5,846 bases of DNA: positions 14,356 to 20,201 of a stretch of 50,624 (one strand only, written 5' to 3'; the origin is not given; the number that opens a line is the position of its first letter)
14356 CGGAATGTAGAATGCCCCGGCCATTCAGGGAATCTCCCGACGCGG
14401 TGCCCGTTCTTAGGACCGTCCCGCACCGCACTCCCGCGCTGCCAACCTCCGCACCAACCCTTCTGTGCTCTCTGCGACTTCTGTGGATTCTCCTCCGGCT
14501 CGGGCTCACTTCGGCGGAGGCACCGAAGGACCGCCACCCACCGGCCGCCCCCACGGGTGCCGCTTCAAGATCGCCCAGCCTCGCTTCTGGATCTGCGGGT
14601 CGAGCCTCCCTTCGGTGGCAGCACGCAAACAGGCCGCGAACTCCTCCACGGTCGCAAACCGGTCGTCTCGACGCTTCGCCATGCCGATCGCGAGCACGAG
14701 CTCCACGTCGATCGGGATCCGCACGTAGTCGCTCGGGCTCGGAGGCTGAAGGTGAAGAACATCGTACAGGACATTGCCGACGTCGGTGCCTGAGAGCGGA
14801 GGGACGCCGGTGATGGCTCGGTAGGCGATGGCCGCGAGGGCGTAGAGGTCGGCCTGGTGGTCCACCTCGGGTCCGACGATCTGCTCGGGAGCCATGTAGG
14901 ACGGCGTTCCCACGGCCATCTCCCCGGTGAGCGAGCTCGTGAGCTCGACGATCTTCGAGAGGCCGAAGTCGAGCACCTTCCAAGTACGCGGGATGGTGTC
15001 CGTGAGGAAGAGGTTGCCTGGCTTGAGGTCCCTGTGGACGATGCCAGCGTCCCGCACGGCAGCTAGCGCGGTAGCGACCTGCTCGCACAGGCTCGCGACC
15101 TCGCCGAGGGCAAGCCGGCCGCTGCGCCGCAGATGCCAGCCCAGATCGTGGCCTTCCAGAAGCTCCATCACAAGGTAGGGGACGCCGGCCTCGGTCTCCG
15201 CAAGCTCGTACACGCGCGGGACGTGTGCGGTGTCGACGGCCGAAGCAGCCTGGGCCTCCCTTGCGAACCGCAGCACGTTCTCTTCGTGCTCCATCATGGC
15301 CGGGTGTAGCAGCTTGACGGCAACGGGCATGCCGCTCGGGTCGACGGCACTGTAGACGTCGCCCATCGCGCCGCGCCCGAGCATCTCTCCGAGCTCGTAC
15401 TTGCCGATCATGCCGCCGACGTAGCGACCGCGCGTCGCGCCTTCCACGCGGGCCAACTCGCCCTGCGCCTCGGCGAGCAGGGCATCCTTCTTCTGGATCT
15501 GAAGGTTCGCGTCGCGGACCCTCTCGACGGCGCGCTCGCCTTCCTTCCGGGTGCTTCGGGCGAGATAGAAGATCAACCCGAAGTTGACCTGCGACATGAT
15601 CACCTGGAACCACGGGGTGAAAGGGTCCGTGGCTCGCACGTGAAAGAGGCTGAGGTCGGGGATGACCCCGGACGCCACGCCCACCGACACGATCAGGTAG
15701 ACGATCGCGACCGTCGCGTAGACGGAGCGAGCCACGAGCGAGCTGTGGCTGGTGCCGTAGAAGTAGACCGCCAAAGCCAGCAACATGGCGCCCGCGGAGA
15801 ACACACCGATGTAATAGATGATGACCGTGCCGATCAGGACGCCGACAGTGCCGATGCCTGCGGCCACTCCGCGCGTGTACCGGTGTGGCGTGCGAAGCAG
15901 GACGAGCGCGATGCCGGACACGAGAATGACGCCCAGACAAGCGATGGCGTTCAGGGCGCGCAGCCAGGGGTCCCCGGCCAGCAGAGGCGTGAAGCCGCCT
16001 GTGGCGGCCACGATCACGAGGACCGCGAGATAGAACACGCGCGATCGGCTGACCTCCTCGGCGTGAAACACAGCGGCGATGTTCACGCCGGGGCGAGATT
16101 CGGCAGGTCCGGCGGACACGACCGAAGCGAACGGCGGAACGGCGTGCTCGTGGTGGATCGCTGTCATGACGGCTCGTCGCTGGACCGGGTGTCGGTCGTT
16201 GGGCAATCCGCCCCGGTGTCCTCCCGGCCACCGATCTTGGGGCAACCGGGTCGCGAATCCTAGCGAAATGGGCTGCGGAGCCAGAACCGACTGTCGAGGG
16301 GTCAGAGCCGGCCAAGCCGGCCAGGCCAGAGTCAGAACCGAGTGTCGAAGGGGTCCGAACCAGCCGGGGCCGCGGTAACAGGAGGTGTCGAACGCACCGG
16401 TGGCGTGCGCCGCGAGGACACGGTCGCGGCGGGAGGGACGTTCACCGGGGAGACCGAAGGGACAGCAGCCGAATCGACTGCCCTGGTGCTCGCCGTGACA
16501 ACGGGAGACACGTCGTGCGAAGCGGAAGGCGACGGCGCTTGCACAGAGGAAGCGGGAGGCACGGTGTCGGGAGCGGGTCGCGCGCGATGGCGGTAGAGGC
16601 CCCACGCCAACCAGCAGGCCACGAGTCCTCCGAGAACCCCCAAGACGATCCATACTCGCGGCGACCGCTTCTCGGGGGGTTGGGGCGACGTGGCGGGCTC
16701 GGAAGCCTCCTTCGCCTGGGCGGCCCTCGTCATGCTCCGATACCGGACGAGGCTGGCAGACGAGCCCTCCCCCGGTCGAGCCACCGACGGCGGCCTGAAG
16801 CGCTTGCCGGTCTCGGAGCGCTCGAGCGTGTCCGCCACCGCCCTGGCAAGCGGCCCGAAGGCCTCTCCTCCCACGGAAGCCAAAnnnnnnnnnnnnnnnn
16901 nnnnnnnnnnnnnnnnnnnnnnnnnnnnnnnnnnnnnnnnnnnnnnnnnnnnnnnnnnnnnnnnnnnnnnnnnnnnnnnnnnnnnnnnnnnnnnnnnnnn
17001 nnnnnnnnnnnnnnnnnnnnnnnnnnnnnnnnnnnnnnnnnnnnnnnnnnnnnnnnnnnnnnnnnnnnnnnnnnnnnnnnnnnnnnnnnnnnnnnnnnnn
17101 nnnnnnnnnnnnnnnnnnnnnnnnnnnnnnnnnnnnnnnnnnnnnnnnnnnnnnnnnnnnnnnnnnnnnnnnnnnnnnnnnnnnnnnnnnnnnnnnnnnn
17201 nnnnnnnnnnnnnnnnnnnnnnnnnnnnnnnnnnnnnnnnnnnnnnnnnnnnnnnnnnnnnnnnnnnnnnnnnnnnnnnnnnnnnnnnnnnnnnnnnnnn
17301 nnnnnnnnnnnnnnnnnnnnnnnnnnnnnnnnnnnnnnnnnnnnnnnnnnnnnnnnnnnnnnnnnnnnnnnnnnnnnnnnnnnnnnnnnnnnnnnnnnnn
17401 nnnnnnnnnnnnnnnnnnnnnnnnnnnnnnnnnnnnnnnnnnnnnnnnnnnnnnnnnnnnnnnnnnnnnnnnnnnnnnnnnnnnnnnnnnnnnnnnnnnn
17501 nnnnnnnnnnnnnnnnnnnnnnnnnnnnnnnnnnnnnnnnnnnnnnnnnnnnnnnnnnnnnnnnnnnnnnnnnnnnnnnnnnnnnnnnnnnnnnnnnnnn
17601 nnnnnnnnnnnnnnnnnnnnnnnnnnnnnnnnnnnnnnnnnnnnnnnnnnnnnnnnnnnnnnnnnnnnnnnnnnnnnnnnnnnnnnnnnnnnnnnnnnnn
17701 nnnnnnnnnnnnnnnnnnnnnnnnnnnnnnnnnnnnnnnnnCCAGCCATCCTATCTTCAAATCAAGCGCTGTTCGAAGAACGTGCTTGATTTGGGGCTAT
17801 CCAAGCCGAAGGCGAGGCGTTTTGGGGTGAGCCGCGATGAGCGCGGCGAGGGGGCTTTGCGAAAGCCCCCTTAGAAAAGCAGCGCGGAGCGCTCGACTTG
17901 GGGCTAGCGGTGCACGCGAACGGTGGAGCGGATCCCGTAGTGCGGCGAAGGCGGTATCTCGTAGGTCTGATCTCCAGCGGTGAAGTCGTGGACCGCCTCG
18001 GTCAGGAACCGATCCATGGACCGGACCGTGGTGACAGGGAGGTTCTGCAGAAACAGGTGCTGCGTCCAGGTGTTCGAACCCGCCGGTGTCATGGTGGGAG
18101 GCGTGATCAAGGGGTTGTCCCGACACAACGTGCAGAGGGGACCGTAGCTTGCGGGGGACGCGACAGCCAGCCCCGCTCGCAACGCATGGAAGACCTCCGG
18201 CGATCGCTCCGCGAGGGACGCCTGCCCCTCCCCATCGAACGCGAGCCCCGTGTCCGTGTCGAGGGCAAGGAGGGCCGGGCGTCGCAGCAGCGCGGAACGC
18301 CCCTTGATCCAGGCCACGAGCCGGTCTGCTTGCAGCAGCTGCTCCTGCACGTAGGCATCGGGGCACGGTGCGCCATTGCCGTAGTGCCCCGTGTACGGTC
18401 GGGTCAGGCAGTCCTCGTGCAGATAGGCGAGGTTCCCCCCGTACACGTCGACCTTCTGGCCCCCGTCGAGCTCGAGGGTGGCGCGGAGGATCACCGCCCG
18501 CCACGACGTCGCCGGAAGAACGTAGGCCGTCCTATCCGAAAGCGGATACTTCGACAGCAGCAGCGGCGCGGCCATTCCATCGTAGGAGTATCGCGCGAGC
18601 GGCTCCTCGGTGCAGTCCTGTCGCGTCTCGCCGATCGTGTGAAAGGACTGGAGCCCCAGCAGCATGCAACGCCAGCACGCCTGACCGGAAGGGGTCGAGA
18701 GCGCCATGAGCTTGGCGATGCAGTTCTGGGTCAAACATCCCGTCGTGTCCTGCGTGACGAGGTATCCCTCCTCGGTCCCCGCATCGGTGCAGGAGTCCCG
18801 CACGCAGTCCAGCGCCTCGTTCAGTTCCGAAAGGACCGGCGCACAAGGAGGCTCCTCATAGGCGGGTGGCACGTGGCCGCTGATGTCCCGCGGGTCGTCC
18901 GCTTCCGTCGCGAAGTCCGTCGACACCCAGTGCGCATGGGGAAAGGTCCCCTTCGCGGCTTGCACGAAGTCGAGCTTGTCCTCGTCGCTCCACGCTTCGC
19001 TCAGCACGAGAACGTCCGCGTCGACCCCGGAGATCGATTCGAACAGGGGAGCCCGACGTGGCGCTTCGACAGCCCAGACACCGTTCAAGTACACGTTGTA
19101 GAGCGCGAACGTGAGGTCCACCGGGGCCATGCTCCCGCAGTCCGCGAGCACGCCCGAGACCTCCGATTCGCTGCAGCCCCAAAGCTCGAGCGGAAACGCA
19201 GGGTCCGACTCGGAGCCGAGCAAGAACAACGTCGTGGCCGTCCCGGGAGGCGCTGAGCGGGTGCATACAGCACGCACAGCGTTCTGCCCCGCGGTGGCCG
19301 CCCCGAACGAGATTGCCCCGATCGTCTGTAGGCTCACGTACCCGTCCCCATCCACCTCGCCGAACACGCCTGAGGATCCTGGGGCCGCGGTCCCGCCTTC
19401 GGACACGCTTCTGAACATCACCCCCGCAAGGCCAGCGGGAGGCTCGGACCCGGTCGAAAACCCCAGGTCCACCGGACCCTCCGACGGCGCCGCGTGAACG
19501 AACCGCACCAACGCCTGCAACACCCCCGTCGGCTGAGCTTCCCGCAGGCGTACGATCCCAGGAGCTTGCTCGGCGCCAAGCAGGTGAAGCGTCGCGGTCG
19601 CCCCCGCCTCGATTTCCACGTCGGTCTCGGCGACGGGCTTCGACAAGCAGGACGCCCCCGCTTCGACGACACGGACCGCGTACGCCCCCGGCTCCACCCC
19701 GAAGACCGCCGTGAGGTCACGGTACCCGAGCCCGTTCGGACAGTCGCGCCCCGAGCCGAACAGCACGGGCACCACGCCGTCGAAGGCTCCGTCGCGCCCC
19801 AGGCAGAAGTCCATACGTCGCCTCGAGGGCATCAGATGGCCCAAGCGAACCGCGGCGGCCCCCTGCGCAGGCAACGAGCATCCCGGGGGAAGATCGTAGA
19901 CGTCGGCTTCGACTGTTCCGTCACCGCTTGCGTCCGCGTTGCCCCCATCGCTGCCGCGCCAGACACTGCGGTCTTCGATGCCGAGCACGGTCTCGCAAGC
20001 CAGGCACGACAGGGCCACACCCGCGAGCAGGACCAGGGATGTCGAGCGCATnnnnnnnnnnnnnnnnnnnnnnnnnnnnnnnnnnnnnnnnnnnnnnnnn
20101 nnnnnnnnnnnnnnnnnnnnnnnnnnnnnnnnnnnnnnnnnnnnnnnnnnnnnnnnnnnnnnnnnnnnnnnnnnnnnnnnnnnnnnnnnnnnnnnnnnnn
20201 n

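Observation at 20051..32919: Duplicated STK plus TPR/beta-rich membrane partner modules, one extended by an EEP-domain lipoprotein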

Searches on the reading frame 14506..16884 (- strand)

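Call 13: search_protein_families(library=pfam, proteins=[window:14506-16884:-], max_evalue=0.01)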
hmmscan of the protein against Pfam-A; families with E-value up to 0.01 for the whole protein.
window:14506-16884:- (792 aa): 4 families
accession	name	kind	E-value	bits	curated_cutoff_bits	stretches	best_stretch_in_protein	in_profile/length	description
PF00069.31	Pkinase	-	3.4e-37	128.7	31.7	1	496-701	1-201/263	Protein kinase domain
PF07714.23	PK_Tyr_Ser-Thr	-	5.2e-25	88.7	23.1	1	497-706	2-214/258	Protein tyrosine and serine/threonine kinase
PF01636.29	APH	-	1.7e-09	38.2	23.2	2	504-611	7-108/239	Phosphotransferase enzyme family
PF03109.22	ABC1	-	2e-08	34.2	22.9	1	545-644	122-215/244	ABC1 atypical kinase-like domain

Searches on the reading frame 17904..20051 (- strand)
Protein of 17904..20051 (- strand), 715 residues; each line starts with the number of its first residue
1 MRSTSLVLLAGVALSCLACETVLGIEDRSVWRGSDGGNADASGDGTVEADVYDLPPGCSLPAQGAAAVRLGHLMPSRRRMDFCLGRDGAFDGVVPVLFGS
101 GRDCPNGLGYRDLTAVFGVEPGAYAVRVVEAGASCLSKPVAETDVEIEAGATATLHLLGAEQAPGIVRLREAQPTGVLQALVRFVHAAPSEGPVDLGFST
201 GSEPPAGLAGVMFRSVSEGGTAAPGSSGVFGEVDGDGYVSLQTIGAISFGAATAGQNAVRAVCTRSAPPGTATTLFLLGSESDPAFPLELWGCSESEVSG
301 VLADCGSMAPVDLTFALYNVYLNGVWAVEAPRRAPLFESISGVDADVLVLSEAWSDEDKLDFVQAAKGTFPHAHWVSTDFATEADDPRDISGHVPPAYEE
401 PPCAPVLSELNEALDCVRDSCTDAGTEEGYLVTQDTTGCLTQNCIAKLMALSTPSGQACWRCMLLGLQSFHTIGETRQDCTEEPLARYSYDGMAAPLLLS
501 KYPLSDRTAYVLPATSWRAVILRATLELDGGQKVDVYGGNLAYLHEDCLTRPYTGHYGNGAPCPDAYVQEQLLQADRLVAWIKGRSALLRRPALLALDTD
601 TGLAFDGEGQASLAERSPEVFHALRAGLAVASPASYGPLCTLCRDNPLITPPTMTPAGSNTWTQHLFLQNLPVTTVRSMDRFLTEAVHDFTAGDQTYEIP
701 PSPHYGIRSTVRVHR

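Call 8: search_protein_families(library=pfam, proteins=[window:17907-20051:-], max_evalue=0.1)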
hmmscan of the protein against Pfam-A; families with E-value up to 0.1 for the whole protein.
seq(715 aa): 2 families
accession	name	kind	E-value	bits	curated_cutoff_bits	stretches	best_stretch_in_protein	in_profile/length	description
PF14344.12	DUF4397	-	2e-11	44.9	30.6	1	66-196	1-118/119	Domain of unknown function (DUF4397)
PF03372.29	Exo_endo_phos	-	0.063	13.5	24.5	0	318-583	3-142/225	Endonuclease/Exonuclease/phosphatase family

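Call 18: search_protein_families(library=ncbifam, proteins=[window:17904-20051:-], max_evalue=0.01)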
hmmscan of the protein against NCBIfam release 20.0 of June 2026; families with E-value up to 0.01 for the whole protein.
window:17904-20051:- (715 aa): 0 families

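Call 59: search_solved_structures(query=A4, max_evalue=1, show_alignments=2)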
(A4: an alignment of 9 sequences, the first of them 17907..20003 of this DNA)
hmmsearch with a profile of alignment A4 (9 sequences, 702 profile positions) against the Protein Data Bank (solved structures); distinct sequences matched with E-value up to 1: 1.
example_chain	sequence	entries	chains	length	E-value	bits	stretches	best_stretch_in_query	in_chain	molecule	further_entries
7cne_A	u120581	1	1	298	0.25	12.7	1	298-356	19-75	Sphingomyelinase C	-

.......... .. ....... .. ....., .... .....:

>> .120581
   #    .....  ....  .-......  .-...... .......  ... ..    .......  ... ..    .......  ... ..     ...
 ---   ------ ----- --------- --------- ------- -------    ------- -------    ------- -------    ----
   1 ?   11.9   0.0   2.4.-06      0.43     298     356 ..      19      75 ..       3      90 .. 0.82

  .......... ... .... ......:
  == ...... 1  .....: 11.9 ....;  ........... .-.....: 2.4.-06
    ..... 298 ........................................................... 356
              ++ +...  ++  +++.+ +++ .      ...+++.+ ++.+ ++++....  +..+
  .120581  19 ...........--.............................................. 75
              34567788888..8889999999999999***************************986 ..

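Call 61: search_protein_families(library=pfam, alignment_id=A4, max_evalue=0.1)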
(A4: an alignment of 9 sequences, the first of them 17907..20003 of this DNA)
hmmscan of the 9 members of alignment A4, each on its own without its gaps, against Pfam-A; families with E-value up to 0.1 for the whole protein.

A. member 1, window:17907-20003:- (699 aa): 2 families
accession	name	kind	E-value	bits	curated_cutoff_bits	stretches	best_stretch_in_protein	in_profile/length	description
PF14344.12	DUF4397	-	1.9e-11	45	30.6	1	50-180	1-118/119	Domain of unknown function (DUF4397)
PF03372.29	Exo_endo_phos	-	0.059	13.6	24.5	0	302-567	3-142/225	Endonuclease/Exonuclease/phosphatase family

B. families by the number of members that match (of 9 scanned): 3 families
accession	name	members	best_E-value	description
PF14344.12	DUF4397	6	1.9e-11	Domain of unknown function (DUF4397)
PF03372.29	Exo_endo_phos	4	0.00054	Endonuclease/Exonuclease/phosphatase family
PF23498.1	MgtT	2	0.0023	MgtT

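Call 82: find_homologous_proteins(query=window:17904-20051:-, max_evalue=0.00001)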
Query window:17904-20051:- (715 aa): 3 proteins with E <= 0.00001 among 8000 candidates.
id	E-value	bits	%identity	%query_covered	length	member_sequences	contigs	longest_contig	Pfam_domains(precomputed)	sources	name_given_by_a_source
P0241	0.0e+0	1499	91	100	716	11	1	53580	PF14344.13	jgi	jgi:hypothetical protein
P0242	0.0e+0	1352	83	100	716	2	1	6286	PF14344.13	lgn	-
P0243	4.1e-221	754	50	100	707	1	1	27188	PF14344.13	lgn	-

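Call 90: search_protein_families(library=padloc, proteins=[window:17907-20051:-], max_evalue=0.001)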
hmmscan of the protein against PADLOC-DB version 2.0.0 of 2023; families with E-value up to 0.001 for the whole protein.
window:17907-20051:- (715 aa): 0 families

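Call 93: predict_structure(alignment_id=A8)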
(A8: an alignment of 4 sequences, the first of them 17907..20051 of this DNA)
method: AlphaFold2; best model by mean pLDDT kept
length: 715 residues; sequences in the alignment: 4
mean_pLDDT: 31.9   pTM: 0.25
mean pLDDT of the five models: 31.9, 31.4, 30.6, 30.5, 28.9
residues with pLDDT >= 90: 0; 70-90: 0; 50-70: 25; < 50: 690
segments of 3 or more residues with pLDDT < 50: 1-82, 84-122, 145-359, 369-715
pLDDT, mean of each block of 10 residues (from residue 1): 20 24 24 27 25 26 23 30 46 35 27 36 51 57 47 36 36 25 23 23 27 30 32 31 30 30 29 26 25 25 23 27 23 32 36 45 48 37 28 32 41 43 34 32 37 32 28 24 24 32 34 31 41 42 32 28 37 43 44 37 32 35 33 25 24 24 24 22 30 34 30 29
secondary structure, 60 per line:
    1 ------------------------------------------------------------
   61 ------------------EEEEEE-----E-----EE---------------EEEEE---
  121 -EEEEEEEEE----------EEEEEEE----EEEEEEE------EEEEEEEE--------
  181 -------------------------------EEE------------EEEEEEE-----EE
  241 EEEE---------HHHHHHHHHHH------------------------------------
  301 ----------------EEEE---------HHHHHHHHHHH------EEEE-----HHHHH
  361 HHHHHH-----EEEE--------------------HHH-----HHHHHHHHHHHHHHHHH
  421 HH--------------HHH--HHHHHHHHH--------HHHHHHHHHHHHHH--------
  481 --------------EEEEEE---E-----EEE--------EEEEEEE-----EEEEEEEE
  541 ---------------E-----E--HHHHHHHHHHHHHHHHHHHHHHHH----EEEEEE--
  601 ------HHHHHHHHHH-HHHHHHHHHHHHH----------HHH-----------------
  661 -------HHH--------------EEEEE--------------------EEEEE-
elements in order (helices of 4 or more, strands of 3 or more residues): E79-84 E113-117 E122-130 E141-147 E152-158 E165-172 E212-214 E227-233 E239-244 H254-264 E317-320 H330-340 E347-350 H356-366 E372-375 H404-422 H442-450 H459-472 E495-500 E510-512 E521-527 E533-540 H565-588 E593-598 H607-616 H618-630 E685-689 E710-714
